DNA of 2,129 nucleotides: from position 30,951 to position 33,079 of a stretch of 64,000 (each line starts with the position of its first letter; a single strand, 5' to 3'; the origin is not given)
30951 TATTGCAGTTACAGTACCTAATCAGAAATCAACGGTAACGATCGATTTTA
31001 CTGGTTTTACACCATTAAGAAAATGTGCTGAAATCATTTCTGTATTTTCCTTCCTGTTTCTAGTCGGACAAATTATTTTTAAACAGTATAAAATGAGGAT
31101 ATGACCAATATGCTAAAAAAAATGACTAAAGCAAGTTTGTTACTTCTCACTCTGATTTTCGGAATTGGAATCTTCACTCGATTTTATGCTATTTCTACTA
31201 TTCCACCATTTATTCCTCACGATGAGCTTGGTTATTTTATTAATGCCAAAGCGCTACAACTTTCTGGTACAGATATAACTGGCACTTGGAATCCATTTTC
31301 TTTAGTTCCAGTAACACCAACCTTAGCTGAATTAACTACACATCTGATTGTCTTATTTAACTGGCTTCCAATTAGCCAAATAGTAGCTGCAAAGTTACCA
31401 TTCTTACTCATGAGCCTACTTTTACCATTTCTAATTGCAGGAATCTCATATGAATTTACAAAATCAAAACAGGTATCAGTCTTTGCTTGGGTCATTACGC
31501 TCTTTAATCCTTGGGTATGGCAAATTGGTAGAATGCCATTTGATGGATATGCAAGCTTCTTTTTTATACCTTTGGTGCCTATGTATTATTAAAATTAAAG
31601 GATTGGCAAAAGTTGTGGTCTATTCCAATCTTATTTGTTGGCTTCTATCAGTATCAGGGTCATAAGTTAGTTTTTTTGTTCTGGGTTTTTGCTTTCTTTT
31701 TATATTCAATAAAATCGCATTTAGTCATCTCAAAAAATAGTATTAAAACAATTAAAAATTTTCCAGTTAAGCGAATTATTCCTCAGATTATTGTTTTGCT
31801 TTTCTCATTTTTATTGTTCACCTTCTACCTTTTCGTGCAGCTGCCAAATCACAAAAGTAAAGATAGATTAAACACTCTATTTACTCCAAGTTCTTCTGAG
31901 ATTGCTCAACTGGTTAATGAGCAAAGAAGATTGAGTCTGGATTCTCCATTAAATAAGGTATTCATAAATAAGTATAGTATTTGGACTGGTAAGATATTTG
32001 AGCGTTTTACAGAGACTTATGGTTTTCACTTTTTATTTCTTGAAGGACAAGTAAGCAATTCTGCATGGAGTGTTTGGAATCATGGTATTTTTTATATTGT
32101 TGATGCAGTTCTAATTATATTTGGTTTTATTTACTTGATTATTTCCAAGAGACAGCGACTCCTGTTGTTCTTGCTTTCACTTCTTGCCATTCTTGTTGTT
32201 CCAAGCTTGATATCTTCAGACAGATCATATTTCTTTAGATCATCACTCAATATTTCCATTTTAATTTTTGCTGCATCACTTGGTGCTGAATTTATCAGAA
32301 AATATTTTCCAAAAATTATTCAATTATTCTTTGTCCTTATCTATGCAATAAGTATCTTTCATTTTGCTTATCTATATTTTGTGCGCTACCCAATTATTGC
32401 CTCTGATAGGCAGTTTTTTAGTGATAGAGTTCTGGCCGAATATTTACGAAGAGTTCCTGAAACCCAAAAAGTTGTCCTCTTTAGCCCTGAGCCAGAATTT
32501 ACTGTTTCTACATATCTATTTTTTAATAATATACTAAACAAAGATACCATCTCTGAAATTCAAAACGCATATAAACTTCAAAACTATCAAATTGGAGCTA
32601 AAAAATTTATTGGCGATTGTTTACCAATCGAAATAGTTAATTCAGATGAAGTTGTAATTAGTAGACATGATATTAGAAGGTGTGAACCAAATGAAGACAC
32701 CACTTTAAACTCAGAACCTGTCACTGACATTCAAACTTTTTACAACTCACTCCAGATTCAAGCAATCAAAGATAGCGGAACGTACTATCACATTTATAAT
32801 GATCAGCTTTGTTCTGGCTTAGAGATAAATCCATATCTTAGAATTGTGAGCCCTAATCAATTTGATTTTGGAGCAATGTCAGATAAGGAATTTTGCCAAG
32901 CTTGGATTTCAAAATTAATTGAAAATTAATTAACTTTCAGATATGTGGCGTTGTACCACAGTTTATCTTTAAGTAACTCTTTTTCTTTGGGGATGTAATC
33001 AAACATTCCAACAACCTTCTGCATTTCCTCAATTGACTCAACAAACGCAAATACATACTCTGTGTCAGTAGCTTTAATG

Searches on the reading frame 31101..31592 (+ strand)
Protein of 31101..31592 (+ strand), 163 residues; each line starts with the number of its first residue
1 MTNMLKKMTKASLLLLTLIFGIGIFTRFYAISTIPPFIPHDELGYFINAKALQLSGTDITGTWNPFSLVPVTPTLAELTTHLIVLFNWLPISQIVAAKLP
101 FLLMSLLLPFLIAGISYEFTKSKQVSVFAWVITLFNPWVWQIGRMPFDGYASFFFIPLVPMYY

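Call 7: search_protein_families(library=pfam, proteins=[window:31101-31592:+], max_evalue=0.001)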
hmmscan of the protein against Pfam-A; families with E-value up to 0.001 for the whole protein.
window:31101-31592:+ (163 aa): 0 families

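Call 79: search_protein_families(library=pfam, proteins=[window:31101-31592:+], max_evalue=1)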
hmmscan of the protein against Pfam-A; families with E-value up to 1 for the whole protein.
window:31101-31592:+ (163 aa): 1 family
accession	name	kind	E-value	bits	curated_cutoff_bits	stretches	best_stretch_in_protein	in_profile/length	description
PF07136.16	DUF1385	-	0.42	10.3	22.1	1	83-137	147-197/227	Protein of unknown function (DUF1385)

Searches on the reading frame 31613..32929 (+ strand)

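Call 7: search_protein_families(library=pfam, proteins=[window:31613-32929:+], max_evalue=0.001)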
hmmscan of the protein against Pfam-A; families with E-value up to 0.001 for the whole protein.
window:31613-32929:+ (438 aa): 0 families

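Call 79: search_protein_families(library=pfam, proteins=[window:31613-32929:+], max_evalue=1)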
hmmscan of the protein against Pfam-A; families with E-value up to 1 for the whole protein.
window:31613-32929:+ (438 aa): 2 families
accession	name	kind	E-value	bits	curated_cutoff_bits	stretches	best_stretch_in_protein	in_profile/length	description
PF19300.4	BPD_transp_1_N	-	0.18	12.4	23.8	1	49-119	3-67/114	Binding-prot-dependent transport system membrane comp, N-term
PF02664.20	LuxS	-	0.25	11.5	27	0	346-370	27-51/154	S-Ribosylhomocysteinase (LuxS)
